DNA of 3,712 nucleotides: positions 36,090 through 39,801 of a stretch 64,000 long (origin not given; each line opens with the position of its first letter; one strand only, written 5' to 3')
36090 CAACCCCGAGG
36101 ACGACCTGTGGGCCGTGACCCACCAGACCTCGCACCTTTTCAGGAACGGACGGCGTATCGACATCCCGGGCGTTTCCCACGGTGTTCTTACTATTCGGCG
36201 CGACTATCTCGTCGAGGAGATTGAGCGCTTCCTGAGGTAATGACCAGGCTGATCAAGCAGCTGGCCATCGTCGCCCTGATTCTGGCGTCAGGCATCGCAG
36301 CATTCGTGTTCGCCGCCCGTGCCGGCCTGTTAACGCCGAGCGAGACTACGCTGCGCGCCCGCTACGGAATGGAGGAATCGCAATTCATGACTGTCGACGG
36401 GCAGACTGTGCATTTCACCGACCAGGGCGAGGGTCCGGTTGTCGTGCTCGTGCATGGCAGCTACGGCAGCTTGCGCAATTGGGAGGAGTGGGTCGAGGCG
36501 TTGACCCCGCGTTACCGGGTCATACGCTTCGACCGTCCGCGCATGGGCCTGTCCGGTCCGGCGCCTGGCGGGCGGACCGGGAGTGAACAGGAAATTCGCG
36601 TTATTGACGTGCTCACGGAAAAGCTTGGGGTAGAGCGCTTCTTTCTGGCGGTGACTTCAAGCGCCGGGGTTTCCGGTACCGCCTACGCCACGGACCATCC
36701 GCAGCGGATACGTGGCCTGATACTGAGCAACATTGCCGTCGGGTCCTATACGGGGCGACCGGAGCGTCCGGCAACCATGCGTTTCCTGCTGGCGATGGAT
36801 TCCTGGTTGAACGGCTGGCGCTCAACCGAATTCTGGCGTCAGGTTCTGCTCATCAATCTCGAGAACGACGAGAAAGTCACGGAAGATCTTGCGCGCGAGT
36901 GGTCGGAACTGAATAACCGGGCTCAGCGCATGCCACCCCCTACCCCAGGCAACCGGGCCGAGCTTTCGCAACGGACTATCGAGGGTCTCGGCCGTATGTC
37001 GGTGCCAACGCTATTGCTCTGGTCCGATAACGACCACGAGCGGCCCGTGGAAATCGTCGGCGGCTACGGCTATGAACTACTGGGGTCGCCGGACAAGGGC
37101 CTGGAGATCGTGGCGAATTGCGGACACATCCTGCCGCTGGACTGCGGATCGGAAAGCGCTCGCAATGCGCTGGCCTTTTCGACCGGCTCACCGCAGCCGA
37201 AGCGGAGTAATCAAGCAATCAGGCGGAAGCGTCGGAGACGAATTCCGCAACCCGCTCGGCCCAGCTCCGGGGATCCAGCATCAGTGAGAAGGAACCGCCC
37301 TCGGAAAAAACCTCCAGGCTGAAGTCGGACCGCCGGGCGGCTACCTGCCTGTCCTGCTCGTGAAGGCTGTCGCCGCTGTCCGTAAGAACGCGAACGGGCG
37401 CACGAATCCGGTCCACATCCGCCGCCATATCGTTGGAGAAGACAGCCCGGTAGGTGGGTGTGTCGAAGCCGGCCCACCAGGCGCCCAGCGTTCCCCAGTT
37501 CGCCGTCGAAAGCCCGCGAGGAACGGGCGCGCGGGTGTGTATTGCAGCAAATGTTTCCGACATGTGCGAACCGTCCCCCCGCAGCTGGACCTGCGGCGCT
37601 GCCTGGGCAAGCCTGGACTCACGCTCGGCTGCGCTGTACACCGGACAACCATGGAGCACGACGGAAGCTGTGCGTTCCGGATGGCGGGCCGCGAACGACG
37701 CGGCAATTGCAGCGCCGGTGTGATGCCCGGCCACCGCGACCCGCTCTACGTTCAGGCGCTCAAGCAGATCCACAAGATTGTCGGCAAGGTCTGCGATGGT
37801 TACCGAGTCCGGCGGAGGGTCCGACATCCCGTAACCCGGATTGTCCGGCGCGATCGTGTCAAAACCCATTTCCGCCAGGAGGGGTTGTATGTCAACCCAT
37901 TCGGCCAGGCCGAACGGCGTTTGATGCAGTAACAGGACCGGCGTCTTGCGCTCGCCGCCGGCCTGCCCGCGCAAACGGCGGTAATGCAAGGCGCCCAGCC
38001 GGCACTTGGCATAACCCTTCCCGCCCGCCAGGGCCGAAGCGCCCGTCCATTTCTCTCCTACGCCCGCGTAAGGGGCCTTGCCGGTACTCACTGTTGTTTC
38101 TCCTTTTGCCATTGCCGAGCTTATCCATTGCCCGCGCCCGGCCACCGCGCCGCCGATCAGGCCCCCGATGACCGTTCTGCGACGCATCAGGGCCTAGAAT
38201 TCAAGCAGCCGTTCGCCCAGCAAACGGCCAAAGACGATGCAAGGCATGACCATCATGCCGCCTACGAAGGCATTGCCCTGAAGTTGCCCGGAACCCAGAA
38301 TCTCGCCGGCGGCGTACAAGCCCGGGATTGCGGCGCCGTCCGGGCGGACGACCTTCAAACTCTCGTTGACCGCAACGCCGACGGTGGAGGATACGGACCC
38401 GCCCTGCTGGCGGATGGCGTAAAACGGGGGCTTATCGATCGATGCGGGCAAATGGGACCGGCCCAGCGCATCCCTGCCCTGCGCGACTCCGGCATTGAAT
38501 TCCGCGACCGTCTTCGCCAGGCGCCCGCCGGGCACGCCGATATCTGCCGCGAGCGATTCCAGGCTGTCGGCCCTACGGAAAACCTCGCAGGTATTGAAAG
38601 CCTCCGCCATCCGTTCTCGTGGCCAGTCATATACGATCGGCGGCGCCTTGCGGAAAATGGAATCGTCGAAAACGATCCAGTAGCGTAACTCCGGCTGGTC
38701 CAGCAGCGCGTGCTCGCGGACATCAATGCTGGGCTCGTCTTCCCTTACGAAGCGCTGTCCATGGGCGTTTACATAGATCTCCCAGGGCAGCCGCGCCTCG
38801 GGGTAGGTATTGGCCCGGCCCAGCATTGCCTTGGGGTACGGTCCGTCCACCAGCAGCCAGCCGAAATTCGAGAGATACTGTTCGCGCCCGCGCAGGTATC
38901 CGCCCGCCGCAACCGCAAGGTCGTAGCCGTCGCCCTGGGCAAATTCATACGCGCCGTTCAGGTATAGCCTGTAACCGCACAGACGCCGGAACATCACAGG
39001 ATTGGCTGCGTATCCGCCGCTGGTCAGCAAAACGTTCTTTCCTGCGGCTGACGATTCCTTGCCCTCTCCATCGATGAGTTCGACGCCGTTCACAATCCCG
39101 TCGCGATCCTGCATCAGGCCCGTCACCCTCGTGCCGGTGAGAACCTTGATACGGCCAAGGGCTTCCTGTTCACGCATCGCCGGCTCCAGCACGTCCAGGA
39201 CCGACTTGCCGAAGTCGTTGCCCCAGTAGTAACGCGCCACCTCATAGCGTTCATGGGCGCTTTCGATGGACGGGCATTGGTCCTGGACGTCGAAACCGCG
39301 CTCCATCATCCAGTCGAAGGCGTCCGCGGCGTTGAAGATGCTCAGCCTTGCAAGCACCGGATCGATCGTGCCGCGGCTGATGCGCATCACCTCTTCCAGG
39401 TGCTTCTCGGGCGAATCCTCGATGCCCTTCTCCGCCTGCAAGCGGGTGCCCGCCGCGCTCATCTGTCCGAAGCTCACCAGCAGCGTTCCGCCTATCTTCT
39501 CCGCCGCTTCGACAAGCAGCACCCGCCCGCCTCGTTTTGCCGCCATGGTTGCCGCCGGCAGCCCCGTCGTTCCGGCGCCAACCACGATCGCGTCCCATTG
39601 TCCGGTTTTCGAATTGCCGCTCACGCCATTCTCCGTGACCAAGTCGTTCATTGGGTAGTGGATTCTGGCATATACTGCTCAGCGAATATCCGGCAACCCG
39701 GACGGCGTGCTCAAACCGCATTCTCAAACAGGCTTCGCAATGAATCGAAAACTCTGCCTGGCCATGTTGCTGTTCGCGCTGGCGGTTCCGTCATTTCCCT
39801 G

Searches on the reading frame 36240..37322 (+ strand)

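Call 9: search_protein_families(library=pfam, proteins=[window:36240-37322:+])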
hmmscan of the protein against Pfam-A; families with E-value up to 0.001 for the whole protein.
window:36240-37322:+ (360 aa): 3 families
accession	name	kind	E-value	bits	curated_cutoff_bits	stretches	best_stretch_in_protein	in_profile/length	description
PF00561.26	Abhydrolase_1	-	5.6e-17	62.7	25.8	1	66-297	1-239/245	alpha/beta hydrolase fold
PF12697.13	Abhydrolase_6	-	4.8e-14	54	26.3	1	68-301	1-208/217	Alpha/beta hydrolase family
PF12146.15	Hydrolase_4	-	8.5e-07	28.9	27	1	67-298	6-234/239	Serine aminopeptidase, S33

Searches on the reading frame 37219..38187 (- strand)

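Call 9: search_protein_families(library=pfam, proteins=[window:37219-38187:-])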
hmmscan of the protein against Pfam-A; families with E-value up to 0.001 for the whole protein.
window:37219-38187:- (322 aa): 6 families
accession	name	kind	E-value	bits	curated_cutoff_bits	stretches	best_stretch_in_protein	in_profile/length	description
PF00561.26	Abhydrolase_1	-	9.4e-20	71.8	25.8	1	83-181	2-102/245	alpha/beta hydrolase fold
PF12697.13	Abhydrolase_6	-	4.9e-10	40.9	26.3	1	84-310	1-215/217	Alpha/beta hydrolase family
PF12146.15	Hydrolase_4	-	1.5e-07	31.4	27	1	104-187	27-115/239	Serine aminopeptidase, S33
PF03096.20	Ndr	-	3.3e-06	26.5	23.3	1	129-181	80-132/283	Ndr family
PF10503.15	Esterase_PHB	-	8.8e-05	22.3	23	1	142-206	91-151/219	Esterase PHB depolymerase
PF01738.24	DLH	-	0.00059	19.9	21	0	135-186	81-131/217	Dienelactone hydrolase family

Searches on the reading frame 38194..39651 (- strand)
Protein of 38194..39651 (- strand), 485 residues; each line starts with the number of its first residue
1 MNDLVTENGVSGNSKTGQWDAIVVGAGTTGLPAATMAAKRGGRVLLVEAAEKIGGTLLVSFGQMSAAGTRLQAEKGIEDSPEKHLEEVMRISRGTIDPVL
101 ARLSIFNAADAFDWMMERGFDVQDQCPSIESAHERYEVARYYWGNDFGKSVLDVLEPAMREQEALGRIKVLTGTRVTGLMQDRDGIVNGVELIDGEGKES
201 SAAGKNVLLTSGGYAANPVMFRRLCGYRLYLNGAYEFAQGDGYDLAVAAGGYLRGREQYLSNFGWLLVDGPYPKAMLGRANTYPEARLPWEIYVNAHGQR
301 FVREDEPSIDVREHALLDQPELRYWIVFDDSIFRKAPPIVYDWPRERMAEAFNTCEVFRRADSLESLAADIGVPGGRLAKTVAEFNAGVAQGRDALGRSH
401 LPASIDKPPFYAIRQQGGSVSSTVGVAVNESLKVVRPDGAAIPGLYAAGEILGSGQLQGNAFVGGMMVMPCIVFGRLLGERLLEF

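Call 9: search_protein_families(library=pfam, proteins=[window:38194-39651:-])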
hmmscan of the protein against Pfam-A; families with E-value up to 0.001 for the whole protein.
window:38194-39651:- (485 aa): 7 families
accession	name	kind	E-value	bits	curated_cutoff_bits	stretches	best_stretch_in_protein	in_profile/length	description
PF00890.30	FAD_binding_2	-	3.9e-41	142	20.4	1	20-456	1-403/414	FAD binding domain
PF01266.30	DAO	-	5e-11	43.2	27.9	1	20-204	1-163/353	FAD dependent oxidoreductase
PF03486.20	HI0933_like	-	8.6e-09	35.6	50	1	20-453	2-221/244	HI0933-like protein Rossmann domain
PF12831.13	FAD_oxidored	-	4.3e-08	33.3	27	1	20-90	1-70/416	FAD dependent oxidoreductase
PF00070.33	Pyr_redox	-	1.7e-05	25.7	22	0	21-54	2-35/82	Pyridine nucleotide-disulphide oxidoreductase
PF07992.20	Pyr_redox_2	-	2.7e-05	24.2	26.1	1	20-214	2-110/291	Pyridine nucleotide-disulphide oxidoreductase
PF13450.12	NAD_binding_8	-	3.9e-05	24.3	21.9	1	23-56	1-34/68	NAD(P)-binding Rossmann-like domain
